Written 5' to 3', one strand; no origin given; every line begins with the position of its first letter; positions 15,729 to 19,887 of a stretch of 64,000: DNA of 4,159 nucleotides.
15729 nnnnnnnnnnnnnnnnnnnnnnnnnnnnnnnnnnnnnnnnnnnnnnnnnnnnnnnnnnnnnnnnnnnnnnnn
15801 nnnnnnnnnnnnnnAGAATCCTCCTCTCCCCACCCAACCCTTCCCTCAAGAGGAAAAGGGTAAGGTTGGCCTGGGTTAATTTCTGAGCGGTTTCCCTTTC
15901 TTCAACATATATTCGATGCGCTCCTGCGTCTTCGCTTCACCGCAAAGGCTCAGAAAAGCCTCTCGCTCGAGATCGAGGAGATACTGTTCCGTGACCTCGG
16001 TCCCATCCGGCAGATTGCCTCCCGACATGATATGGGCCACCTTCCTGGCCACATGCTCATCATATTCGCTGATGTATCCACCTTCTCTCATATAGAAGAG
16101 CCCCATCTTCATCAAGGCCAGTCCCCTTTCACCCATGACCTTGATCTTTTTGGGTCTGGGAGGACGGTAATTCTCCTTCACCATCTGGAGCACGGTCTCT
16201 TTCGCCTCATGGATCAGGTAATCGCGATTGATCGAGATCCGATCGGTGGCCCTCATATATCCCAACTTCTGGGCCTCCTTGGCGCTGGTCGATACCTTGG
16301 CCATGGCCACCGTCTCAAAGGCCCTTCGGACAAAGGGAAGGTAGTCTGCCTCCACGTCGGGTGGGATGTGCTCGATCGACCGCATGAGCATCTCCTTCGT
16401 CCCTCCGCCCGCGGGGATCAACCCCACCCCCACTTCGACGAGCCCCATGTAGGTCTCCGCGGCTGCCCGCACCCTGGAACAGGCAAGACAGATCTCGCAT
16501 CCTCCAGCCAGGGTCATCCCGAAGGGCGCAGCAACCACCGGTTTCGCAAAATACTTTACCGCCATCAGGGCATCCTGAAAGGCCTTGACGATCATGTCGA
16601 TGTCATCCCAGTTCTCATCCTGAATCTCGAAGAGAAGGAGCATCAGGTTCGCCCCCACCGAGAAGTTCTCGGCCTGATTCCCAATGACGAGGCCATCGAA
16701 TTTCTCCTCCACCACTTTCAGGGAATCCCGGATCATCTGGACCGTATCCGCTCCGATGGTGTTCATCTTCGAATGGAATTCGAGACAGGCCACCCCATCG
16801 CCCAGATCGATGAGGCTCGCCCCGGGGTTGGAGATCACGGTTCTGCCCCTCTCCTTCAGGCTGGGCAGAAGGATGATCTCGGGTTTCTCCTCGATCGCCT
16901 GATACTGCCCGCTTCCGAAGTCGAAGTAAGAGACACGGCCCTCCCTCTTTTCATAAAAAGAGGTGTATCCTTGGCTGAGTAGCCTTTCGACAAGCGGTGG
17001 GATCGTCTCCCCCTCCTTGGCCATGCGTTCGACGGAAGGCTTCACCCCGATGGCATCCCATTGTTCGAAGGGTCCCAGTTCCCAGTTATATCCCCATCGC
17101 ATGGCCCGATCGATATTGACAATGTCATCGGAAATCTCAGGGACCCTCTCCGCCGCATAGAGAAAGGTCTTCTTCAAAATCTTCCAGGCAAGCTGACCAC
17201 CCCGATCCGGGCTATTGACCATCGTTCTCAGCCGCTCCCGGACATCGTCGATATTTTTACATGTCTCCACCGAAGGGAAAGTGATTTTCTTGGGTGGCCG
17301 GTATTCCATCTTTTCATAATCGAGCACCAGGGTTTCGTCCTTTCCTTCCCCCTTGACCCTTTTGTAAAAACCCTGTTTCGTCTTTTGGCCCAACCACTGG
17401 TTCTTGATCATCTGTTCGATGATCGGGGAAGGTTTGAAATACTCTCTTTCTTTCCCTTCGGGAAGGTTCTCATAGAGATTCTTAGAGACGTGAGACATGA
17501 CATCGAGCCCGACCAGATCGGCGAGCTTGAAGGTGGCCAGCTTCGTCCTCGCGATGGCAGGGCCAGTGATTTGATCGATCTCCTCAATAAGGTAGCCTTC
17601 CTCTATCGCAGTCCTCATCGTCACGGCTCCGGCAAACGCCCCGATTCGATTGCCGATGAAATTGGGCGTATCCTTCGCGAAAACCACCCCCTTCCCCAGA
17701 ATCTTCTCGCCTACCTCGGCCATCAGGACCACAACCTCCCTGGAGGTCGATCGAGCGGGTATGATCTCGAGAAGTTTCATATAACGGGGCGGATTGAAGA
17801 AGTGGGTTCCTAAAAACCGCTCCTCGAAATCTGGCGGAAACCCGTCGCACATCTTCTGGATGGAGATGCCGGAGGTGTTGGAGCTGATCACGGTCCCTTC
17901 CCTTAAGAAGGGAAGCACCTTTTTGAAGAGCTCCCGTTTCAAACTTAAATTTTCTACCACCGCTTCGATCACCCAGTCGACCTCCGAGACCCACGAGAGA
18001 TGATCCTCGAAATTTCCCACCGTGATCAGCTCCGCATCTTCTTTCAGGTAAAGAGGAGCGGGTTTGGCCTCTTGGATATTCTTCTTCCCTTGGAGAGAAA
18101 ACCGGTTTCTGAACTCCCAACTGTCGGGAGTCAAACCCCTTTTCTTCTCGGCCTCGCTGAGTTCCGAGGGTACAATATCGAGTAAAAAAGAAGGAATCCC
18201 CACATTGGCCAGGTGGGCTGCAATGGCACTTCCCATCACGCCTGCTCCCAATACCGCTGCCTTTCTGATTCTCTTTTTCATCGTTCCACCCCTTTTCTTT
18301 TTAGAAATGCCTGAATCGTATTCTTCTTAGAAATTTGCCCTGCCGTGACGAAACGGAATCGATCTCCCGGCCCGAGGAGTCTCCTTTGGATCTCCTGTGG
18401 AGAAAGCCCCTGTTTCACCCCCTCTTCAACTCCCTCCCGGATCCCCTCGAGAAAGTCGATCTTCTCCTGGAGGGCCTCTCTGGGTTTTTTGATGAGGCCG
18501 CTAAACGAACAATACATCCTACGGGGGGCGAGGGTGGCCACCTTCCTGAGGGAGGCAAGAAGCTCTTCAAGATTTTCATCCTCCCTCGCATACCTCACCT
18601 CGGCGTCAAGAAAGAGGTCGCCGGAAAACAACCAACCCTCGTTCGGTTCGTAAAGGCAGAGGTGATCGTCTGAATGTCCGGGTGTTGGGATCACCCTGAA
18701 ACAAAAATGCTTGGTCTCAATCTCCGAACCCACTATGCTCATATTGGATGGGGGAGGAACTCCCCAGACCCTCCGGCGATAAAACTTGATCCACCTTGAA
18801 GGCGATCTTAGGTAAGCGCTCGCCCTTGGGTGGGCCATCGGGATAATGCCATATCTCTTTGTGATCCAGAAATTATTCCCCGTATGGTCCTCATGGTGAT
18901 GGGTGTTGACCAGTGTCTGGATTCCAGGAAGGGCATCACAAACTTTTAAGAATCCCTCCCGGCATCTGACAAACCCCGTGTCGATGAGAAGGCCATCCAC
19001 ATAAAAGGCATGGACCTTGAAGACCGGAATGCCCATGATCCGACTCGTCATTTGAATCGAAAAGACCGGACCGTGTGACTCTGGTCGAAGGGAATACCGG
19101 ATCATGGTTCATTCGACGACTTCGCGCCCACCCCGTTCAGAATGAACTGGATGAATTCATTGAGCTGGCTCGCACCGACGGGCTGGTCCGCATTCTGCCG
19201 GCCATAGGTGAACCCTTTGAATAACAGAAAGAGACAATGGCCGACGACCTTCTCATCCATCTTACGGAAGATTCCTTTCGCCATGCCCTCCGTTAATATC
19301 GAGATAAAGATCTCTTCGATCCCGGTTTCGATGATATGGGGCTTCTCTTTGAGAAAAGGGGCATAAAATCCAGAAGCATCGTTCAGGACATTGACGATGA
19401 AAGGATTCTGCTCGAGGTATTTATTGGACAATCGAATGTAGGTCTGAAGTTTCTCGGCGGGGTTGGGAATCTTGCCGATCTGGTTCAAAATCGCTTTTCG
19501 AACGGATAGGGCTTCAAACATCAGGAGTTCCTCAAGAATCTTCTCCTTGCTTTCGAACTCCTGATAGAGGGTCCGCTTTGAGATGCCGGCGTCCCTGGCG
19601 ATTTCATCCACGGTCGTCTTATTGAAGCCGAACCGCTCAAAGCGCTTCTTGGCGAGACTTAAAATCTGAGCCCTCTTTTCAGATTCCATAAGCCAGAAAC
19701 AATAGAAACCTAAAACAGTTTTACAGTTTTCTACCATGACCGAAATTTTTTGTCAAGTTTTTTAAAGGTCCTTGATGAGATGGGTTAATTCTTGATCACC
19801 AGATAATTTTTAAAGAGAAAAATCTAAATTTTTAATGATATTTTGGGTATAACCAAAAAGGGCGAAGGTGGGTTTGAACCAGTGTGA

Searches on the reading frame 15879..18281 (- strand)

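Call 31: search_protein_families(library=pfam, max_evalue=1e-12, proteins=[window:15879-18281:-])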
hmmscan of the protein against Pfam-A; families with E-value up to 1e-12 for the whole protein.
window:15879-18281:- (801 aa): 3 families
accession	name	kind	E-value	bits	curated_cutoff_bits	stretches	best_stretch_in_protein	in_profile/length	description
PF02737.24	3HCDH_N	-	8.4e-40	137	22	1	7-204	1-179/180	3-hydroxyacyl-CoA dehydrogenase, NAD binding domain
PF00725.27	3HCDH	-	3.4e-19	69.6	22.1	1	208-307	2-96/97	3-hydroxyacyl-CoA dehydrogenase, C-terminal domain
PF00378.25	ECH_1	-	4.6e-13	49.5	27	1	495-637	4-145/251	Enoyl-CoA hydratase/isomerase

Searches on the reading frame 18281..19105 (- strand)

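Call 31: search_protein_families(library=pfam, max_evalue=1e-12, proteins=[window:18281-19105:-])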
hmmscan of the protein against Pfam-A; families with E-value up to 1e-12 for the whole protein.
window:18281-19105:- (275 aa): 1 family
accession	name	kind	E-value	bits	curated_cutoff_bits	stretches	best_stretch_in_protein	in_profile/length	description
PF00753.33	Lactamase_B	-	3.7e-22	79.7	22.7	1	38-199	17-194/196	Metallo-beta-lactamase superfamily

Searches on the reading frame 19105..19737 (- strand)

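Call 31: search_protein_families(library=pfam, max_evalue=1e-12, proteins=[window:19105-19737:-])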
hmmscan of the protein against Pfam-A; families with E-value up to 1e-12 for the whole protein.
window:19105-19737:- (211 aa): 1 family
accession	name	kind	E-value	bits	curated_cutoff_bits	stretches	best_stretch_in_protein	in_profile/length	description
PF00440.29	TetR_N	-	3.7e-14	52.7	24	1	25-71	1-47/47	Bacterial regulatory proteins, tetR family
